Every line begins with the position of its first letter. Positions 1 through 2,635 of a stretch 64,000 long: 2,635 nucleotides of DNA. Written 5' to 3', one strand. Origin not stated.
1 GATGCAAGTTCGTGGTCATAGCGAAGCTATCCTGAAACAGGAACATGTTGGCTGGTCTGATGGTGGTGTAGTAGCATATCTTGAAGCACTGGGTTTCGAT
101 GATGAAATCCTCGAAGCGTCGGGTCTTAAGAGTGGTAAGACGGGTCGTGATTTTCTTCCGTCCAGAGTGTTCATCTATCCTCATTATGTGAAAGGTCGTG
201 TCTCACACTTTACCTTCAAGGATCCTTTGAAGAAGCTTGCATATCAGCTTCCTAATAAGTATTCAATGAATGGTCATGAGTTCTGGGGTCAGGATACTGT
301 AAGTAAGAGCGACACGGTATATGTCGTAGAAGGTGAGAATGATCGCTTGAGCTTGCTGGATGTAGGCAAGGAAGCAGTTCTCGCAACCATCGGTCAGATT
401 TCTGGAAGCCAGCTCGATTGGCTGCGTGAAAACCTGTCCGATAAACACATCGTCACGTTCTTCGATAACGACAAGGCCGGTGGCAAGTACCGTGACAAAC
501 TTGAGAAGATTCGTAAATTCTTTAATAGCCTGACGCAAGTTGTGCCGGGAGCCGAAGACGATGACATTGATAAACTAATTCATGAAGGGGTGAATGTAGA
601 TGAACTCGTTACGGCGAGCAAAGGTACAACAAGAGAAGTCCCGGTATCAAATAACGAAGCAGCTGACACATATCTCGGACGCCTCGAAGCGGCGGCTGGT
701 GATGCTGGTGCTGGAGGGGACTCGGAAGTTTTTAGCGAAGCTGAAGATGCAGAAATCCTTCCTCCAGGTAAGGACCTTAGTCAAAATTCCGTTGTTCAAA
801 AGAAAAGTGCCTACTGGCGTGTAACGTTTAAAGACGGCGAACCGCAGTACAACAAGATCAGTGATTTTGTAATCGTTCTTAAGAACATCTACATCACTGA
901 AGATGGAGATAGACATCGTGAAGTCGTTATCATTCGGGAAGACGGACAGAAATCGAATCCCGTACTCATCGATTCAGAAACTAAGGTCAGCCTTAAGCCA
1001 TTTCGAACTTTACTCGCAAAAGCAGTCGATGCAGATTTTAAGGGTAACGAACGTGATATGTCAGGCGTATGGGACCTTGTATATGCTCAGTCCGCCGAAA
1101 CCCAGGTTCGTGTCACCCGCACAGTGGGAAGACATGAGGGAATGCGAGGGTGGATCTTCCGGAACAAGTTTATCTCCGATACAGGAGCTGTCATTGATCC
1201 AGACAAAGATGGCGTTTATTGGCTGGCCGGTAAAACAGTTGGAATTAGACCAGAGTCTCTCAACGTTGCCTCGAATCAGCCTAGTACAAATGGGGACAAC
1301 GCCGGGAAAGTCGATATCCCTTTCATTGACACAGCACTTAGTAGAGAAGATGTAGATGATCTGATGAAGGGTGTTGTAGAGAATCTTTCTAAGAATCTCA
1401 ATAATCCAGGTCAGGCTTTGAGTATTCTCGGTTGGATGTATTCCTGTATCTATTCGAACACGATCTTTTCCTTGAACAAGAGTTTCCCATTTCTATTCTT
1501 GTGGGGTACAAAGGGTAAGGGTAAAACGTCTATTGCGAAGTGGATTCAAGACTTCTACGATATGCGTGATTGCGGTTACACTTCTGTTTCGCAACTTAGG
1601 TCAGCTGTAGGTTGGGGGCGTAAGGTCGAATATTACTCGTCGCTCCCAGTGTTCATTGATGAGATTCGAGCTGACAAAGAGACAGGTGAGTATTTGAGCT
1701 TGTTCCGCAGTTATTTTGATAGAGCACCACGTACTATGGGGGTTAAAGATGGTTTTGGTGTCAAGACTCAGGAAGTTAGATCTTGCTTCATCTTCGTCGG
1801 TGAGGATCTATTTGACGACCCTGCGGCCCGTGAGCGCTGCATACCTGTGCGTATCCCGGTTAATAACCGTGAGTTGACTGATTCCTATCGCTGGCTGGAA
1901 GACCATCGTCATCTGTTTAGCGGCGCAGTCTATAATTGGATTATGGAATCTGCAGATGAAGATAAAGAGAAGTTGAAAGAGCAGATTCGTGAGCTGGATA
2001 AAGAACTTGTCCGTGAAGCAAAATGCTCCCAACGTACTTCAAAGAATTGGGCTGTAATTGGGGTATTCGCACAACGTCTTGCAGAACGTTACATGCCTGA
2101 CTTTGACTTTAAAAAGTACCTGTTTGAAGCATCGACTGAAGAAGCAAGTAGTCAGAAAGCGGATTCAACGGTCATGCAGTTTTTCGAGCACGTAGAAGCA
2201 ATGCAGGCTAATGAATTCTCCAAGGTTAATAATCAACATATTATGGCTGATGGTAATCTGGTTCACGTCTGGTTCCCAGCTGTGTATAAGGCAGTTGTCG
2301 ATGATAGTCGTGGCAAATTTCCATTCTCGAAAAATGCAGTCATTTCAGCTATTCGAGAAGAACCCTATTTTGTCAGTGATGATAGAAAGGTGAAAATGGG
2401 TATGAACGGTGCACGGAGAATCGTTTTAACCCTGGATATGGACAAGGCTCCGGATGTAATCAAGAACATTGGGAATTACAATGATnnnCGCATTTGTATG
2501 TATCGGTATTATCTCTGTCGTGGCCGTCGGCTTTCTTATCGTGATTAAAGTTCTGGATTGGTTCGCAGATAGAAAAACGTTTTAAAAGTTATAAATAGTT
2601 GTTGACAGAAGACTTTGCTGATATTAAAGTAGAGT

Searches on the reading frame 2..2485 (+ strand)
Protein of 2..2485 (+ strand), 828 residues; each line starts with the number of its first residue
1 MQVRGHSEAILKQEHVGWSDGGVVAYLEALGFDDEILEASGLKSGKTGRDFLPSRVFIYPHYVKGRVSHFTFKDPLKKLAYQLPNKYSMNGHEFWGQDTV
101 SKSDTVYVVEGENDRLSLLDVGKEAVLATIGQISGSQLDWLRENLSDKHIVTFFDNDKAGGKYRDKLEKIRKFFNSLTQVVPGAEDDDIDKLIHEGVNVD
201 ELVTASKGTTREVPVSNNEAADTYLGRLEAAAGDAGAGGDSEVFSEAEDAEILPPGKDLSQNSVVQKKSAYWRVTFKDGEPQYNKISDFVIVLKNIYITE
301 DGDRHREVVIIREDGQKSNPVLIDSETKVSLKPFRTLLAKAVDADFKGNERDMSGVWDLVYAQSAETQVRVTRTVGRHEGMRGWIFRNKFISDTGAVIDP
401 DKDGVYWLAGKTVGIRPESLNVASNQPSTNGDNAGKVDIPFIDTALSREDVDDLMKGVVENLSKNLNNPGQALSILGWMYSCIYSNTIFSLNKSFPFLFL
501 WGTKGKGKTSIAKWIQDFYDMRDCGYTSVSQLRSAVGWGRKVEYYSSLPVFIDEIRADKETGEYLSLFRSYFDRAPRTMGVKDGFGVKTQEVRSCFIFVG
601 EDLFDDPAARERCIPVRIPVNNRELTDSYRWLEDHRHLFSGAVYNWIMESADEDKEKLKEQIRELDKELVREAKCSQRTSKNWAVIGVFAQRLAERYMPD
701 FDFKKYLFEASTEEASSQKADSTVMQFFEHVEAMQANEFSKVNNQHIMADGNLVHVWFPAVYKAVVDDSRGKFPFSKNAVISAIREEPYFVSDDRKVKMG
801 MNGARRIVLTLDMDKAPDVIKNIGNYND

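Call 16: search_protein_families(library=phrogs, proteins=[window:2-2485:+], max_evalue=0.00001)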
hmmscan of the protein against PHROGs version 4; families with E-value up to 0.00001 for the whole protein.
window:2-2485:+ (828 aa): 5 families
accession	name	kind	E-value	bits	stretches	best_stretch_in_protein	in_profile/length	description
phrog_1139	-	DNA, RNA and nucleotide metabolism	2.6e-14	53.2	1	473-697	522-756/895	DNA primase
phrog_239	-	DNA, RNA and nucleotide metabolism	8.9e-12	45.7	1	16-214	107-317/801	DNA primase/helicase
phrog_849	-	DNA, RNA and nucleotide metabolism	2.4e-09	37.6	1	91-215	225-352/435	DNA primase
phrog_47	-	DNA, RNA and nucleotide metabolism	9.1e-09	35.4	1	94-196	222-325/947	DNA primase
phrog_22657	-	unknown function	2.2e-06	26.6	0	277-519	595-820/1185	-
